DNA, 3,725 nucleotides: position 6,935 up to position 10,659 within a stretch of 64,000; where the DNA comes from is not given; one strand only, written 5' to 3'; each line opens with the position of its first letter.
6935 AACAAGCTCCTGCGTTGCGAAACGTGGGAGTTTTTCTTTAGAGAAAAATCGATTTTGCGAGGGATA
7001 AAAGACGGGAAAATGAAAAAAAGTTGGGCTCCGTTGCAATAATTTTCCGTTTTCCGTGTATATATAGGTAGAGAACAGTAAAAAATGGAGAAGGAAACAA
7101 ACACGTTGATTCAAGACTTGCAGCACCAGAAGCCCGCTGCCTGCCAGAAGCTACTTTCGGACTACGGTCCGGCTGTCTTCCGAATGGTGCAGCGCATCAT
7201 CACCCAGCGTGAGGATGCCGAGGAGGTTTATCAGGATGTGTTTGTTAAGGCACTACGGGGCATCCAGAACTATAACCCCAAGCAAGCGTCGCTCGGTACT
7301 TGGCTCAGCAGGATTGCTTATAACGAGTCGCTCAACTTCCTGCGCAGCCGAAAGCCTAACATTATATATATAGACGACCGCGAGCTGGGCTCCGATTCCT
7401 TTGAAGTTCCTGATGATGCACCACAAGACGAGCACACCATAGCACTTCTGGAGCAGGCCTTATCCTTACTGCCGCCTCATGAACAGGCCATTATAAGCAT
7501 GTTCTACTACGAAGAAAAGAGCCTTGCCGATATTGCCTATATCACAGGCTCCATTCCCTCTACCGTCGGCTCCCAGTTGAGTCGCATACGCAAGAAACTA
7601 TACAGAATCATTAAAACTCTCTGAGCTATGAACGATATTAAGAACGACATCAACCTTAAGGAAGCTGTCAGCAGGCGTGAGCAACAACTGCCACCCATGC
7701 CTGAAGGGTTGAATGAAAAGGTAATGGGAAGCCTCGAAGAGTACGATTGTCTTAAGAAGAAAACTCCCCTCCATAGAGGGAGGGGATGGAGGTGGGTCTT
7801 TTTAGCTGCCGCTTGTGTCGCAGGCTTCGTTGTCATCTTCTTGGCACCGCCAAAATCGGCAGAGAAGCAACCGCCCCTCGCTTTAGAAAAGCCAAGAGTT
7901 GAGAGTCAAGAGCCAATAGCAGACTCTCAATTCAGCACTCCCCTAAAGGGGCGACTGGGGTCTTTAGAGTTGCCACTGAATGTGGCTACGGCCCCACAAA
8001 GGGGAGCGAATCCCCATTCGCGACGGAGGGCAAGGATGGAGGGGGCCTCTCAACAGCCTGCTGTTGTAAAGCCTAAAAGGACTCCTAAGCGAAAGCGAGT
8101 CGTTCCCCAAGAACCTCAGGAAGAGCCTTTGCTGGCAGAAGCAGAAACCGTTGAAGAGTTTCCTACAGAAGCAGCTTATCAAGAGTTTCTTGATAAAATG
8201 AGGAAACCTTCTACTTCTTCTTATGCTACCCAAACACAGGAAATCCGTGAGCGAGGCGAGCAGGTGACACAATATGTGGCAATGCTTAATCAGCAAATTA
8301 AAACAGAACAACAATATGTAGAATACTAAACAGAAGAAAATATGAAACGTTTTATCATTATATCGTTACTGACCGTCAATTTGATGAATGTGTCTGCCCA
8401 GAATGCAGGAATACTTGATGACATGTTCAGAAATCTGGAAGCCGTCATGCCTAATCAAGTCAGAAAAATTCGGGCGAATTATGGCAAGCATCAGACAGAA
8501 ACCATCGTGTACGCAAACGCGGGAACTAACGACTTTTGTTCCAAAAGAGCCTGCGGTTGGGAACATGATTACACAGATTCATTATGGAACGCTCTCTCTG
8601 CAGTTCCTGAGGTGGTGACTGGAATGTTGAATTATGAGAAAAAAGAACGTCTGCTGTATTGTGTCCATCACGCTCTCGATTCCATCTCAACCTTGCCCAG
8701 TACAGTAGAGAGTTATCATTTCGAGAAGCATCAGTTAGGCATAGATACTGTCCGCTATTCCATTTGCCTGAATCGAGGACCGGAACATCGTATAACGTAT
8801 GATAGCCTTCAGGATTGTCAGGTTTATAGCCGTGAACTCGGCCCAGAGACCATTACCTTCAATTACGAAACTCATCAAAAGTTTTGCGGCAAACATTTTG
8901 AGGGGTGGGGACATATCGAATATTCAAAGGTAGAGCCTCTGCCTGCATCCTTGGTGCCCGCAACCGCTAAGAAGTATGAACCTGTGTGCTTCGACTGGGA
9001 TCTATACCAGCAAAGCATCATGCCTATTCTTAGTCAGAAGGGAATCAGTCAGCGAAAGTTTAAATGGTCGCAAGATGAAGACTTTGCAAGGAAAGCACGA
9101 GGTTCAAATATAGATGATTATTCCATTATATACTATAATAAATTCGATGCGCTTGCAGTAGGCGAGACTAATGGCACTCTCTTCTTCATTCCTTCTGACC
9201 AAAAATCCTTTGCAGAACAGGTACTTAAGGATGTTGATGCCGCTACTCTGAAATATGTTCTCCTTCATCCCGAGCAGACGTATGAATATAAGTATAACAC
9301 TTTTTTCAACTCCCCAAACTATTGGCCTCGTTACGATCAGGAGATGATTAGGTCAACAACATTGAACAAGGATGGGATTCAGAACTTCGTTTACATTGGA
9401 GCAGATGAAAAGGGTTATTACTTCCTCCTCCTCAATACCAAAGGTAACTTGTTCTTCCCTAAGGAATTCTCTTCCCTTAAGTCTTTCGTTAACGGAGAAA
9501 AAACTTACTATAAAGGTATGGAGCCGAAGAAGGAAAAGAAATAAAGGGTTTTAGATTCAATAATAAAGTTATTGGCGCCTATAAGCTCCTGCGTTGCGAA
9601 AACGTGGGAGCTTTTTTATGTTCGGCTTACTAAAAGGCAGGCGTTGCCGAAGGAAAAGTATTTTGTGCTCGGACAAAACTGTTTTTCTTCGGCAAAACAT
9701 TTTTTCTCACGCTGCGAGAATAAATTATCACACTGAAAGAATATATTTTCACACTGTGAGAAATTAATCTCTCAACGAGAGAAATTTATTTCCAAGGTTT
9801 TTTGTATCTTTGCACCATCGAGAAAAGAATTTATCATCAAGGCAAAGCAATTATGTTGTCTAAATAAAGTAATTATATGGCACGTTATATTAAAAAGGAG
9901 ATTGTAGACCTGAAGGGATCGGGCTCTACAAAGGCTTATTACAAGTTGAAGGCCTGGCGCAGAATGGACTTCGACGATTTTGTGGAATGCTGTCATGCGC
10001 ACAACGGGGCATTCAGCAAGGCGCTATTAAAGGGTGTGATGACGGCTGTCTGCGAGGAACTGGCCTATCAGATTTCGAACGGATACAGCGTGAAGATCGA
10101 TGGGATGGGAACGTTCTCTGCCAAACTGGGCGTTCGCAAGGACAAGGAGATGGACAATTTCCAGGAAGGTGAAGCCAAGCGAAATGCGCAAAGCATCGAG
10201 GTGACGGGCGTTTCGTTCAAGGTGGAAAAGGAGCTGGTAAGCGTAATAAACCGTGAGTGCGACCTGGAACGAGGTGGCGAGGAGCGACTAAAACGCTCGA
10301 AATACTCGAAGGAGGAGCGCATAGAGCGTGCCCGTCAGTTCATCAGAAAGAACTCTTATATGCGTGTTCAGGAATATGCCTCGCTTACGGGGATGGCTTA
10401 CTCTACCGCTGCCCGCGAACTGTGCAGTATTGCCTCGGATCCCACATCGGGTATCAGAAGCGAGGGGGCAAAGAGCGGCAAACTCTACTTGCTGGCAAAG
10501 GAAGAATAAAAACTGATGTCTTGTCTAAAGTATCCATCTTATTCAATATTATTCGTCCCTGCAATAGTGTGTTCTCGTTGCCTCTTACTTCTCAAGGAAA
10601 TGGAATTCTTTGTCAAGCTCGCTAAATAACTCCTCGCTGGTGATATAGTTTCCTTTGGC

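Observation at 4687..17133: Triplicated three-gene cassette: ECF sigma, a non-canonical single-pass anti-sigma-like protein and a secreted ~390-aa protein of unknown family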

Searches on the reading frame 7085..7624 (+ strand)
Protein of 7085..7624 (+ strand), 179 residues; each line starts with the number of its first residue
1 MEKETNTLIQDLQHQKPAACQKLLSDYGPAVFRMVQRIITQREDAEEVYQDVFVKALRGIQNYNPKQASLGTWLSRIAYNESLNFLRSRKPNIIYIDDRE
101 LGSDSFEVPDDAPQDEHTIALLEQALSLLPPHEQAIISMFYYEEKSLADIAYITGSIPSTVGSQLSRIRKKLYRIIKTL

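Call 4: search_protein_families(library=pfam, proteins=[window:7085-7624:+], max_evalue=1)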
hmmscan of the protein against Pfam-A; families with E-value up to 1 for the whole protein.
window:7085-7624:+ (179 aa): 5 families
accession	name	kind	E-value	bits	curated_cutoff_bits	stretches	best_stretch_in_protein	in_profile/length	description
PF04542.20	Sigma70_r2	-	3.4e-16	59.2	24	1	24-90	2-69/71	Sigma-70 region 2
PF08281.18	Sigma70_r4_2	-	5.7e-11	42.3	25.7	1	121-172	3-54/54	Sigma-70, region 4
PF04545.22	Sigma70_r4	-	2.4e-05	24.2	24.1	1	125-173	1-49/50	Sigma-70, region 4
PF07758.16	DUF1614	-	0.034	14.5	23.9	1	128-171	100-142/171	Protein of unknown function (DUF1614)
PF23737.1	HTH_71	-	0.038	14.4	27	1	141-171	15-45/50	HTH 3-helical bundle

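Call 5: search_protein_families(library=ncbifam, proteins=[window:7085-7624:+], max_evalue=1)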
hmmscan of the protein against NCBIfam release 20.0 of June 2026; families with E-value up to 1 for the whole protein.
window:7085-7624:+ (179 aa): 92 families (the best 25 are shown)
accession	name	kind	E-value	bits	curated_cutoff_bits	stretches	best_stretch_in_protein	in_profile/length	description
TIGR02937.1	sigma70-ECF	superfamily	8.2e-29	100.3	42.9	1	19-174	2-163/165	sigma-70 family RNA polymerase sigma factor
NF004113.0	PRK05602.1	equivalog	7.4e-25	87.8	208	1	6-176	33-201/211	RNA polymerase sigma factor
NF006930.0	PRK09415.1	subfamily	3.3e-23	82.4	198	1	14-176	12-175/179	RNA polymerase factor sigma C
TIGR02989.1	Sig-70_gvs1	subfamily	7.4e-23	81.2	124.55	1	21-173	4-155/158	RNA polymerase sigma-70 factor, Rhodopirellula/Verrucomicrobium family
NF008888.0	PRK11922.1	equivalog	9.4e-21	74.5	204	1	4-175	16-195/231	RNA polymerase sigma factor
NF009168.0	PRK12515.1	subfamily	1.1e-20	73.9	236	1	6-177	10-180/189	RNA polymerase sigma factor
TIGR02985.1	Sig70_bacteroi1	subfamily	2.9e-19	69.9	126.4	1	21-172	4-158/162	RNA polymerase sigma-70 factor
NF009172.0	PRK12519.1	subfamily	5.8e-19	68.4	222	1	5-174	16-184/194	RNA polymerase sigma factor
NF007223.0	PRK09641.1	equivalog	1.3e-18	67.5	209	1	1-177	1-185/187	RNA polymerase sigma factor SigW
NF058625.1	sigma_PG0214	equivalog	2.5e-18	66.4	130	1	29-174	15-159/170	GFO_1088 family ECF-type sigma factor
TIGR02948.1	SigW_bacill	equivalog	6.9e-18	65.4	243.1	1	3-177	3-185/187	RNA polymerase sigma factor SigW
TIGR02952.1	Sig70_famx2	equivalog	9.5e-18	64.7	206.45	1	11-174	4-168/170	ECF subfamily RNA polymerase sigma factor, BldN family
NF009166.1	PRK12513.1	equivalog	3.7e-17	62.7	206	1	5-172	9-182/193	RNA polymerase sigma factor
TIGR02950.1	SigM_subfam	subfamily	7.1e-17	61.7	147.95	1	22-175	4-157/159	RNA polymerase sigma factor, SigM family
NF007229.0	PRK09647.1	equivalog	1e-16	60.9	265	1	8-174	32-200/220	RNA polymerase sigma factor SigE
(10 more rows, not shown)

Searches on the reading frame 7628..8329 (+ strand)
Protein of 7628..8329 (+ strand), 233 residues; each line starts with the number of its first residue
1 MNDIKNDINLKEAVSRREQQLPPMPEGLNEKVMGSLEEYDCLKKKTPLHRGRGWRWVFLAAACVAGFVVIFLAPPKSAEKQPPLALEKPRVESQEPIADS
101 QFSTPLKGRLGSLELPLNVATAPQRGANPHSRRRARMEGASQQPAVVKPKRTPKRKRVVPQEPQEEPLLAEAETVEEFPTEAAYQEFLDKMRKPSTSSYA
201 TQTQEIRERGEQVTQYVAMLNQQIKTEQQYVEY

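Call 4: search_protein_families(library=pfam, proteins=[window:7628-8329:+], max_evalue=1)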
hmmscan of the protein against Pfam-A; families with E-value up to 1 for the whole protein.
window:7628-8329:+ (233 aa): 1 family
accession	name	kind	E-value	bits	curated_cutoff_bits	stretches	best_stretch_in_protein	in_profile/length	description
PF07690.21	MFS_1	-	0.01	15.2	33.4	1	53-93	149-188/347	Major Facilitator Superfamily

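Call 5: search_protein_families(library=ncbifam, proteins=[window:7628-8329:+], max_evalue=1)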
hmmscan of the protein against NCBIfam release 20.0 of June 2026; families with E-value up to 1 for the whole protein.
window:7628-8329:+ (233 aa): 0 families

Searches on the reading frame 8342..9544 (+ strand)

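Call 4: search_protein_families(library=pfam, proteins=[window:8342-9544:+], max_evalue=1)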
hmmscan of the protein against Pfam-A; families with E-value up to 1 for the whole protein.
window:8342-9544:+ (400 aa): 1 family
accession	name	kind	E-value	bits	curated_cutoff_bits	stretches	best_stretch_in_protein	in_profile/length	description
PF04570.20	zf-FLZ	-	0.069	13.1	23.4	0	152-183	9-40/54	zinc-finger of the FCS-type, C2-C2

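Call 5: search_protein_families(library=ncbifam, proteins=[window:8342-9544:+], max_evalue=1)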
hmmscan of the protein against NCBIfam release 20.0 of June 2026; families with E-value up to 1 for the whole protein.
window:8342-9544:+ (400 aa): 0 families

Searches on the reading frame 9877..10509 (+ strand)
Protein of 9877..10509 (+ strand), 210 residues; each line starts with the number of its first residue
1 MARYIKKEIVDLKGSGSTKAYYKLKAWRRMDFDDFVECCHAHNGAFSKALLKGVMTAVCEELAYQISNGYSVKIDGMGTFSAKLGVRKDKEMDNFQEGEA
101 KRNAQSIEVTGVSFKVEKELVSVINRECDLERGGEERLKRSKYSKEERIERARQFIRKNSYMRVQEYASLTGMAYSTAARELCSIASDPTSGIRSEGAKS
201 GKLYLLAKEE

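Call 42: search_protein_families(library=pfam, proteins=[window:9877-10509:+], max_evalue=0.00001)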
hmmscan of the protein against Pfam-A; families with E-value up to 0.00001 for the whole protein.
window:9877-10509:+ (210 aa): 2 families
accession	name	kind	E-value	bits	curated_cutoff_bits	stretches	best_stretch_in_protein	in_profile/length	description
PF18291.6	HU-HIG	-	3.2e-15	56.7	26.2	1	4-132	5-125/125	HU domain fused to wHTH, Ig, or Glycine-rich motif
PF00216.26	Bac_DNA_binding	-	4.4e-06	27.3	22.4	1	34-125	5-90/90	Bacterial DNA-binding protein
